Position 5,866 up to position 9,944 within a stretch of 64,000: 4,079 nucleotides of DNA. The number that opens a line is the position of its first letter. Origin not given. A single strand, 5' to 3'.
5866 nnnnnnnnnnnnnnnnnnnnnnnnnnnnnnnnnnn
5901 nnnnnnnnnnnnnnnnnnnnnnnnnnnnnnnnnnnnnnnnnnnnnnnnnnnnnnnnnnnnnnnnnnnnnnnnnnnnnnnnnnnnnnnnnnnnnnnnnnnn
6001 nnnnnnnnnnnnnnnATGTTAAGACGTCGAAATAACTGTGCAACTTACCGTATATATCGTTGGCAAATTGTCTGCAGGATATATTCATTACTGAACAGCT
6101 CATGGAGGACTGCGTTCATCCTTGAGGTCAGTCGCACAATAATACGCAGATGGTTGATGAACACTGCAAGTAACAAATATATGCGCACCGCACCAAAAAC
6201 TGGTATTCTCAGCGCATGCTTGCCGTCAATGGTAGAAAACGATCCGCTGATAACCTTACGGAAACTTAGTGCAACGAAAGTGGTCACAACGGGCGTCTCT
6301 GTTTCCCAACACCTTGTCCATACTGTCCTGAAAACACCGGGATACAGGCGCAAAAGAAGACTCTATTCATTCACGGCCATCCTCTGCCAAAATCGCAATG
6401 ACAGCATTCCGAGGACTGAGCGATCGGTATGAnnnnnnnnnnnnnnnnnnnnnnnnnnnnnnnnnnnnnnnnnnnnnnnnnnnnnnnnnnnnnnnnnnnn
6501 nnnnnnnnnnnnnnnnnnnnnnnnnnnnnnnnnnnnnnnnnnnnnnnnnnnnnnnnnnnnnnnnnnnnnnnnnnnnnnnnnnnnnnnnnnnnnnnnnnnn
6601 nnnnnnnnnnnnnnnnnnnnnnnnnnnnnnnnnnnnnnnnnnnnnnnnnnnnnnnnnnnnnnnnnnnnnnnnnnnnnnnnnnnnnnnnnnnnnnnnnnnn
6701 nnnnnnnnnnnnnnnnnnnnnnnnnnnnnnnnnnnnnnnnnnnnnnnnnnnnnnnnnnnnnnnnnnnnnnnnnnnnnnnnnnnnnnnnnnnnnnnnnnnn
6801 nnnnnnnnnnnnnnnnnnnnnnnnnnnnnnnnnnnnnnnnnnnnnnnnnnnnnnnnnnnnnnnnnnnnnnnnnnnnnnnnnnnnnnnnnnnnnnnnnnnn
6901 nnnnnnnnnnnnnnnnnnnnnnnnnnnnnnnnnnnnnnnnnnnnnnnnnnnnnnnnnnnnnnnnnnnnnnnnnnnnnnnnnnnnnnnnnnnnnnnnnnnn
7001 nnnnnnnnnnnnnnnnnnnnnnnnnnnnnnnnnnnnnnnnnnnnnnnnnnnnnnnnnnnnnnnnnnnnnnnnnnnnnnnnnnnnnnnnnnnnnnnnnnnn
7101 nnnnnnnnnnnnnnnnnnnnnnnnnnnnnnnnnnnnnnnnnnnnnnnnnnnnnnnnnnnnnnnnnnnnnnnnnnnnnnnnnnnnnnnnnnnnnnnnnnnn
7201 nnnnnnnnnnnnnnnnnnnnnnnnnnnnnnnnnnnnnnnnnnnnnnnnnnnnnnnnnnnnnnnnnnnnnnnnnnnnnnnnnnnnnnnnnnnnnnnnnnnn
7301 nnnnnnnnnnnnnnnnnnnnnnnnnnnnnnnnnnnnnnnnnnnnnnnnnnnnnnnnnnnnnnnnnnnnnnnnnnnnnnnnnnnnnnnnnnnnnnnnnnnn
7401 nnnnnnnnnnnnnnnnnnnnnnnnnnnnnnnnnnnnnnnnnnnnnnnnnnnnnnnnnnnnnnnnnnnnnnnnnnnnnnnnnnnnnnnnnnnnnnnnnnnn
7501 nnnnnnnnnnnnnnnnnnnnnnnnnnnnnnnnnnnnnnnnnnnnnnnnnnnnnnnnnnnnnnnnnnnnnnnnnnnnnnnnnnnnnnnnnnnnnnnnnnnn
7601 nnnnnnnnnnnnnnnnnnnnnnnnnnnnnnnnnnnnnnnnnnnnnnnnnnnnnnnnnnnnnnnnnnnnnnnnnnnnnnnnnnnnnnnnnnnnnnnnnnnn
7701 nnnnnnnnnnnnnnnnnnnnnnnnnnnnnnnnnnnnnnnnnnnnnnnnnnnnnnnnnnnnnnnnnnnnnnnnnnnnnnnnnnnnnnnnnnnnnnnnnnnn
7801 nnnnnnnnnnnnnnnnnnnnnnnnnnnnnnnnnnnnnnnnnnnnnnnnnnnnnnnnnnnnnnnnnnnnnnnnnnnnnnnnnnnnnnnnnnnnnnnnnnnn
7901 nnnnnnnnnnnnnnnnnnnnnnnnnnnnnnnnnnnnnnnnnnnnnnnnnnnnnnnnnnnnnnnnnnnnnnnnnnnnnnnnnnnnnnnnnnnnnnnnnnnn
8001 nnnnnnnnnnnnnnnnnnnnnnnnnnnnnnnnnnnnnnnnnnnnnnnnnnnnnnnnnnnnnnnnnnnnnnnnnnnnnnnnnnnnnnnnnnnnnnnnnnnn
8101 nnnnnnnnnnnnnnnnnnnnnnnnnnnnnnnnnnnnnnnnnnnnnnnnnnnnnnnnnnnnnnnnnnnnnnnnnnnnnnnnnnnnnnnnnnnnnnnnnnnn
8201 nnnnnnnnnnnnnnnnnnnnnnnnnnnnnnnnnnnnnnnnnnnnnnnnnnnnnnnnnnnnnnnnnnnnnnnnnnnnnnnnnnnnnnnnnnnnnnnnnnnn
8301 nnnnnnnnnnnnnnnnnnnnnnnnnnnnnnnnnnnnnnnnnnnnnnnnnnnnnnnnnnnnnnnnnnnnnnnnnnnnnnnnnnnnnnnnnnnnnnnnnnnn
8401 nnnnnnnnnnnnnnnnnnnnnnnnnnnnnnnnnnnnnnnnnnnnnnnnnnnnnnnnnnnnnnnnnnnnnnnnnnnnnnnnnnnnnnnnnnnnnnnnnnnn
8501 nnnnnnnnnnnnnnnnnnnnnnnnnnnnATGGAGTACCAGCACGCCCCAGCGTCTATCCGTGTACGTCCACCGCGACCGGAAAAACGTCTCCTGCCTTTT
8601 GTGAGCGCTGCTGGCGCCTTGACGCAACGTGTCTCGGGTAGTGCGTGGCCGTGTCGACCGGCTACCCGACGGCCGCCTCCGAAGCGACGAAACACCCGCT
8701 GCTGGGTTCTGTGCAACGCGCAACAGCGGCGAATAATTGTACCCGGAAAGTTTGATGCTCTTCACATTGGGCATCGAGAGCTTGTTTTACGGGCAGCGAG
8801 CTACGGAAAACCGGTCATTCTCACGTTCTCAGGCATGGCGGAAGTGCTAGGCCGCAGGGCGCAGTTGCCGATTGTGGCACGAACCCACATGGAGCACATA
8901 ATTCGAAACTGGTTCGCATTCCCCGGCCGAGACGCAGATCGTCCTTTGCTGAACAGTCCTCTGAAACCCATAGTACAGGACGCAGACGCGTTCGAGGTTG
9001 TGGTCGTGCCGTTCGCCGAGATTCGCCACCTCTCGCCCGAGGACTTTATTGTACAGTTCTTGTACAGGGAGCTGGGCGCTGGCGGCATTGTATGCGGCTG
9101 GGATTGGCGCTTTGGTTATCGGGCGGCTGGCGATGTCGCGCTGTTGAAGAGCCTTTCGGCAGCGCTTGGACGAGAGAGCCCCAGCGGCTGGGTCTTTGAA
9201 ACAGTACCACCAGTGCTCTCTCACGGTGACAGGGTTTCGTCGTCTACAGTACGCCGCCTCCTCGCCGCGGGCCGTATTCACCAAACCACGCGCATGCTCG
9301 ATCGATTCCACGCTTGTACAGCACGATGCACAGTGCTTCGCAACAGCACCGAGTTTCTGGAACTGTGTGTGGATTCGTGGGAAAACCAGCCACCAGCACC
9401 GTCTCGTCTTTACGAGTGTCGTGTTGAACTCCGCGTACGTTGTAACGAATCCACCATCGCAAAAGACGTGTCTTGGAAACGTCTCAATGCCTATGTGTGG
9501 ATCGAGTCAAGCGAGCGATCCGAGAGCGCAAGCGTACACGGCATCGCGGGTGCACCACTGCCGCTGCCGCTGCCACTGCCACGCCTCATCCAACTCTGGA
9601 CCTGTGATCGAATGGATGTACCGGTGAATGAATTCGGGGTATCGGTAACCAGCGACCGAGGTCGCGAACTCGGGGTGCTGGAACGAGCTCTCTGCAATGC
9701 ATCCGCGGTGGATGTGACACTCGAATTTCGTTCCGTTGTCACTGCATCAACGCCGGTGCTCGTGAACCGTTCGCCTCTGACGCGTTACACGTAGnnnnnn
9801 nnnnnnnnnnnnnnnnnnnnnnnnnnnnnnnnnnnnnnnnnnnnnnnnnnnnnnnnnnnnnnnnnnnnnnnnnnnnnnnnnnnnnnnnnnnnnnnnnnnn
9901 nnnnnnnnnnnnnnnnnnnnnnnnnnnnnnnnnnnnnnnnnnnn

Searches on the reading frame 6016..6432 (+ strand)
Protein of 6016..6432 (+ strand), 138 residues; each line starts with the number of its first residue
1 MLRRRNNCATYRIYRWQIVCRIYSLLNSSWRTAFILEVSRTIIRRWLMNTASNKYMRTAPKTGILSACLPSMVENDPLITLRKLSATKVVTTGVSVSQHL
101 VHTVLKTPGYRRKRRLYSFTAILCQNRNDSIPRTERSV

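Call 12: search_protein_families(library=pfam, proteins=[window:6016-6432:+], max_evalue=1)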
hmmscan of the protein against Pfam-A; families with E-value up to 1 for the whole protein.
window:6016-6432:+ (138 aa): 2 families
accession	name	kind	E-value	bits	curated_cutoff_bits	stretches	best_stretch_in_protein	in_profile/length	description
PF01498.24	HTH_Tnp_Tc3_2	-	0.002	18.8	31.5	1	71-114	6-48/72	Transposase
PF19595.4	DUF6100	-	0.16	12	27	0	105-128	94-117/222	Family of unknown function (DUF6100)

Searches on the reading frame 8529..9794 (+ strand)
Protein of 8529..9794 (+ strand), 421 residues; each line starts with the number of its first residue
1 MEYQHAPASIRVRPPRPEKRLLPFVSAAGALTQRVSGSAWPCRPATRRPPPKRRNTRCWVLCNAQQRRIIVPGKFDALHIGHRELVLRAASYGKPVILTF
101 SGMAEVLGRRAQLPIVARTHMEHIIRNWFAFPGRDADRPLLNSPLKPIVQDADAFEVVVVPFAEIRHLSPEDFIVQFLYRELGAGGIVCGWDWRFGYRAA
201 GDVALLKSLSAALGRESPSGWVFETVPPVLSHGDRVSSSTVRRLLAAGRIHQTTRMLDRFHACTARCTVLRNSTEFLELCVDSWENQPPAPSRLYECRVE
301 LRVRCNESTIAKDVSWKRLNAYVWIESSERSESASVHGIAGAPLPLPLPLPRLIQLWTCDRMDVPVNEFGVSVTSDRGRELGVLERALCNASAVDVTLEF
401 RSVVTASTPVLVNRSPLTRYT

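Call 14: search_protein_families(library=pfam, proteins=[window:8529-9794:+], max_evalue=0.01)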
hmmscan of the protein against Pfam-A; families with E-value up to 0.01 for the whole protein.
window:8529-9794:+ (421 aa): 2 families
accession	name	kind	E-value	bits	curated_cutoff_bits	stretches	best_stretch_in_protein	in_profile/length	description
PF06574.18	FAD_syn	-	2.1e-14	54.1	27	1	156-239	79-157/158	FAD synthetase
PF01467.32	CTP_transf_like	-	0.005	17.5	21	1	70-98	1-30/133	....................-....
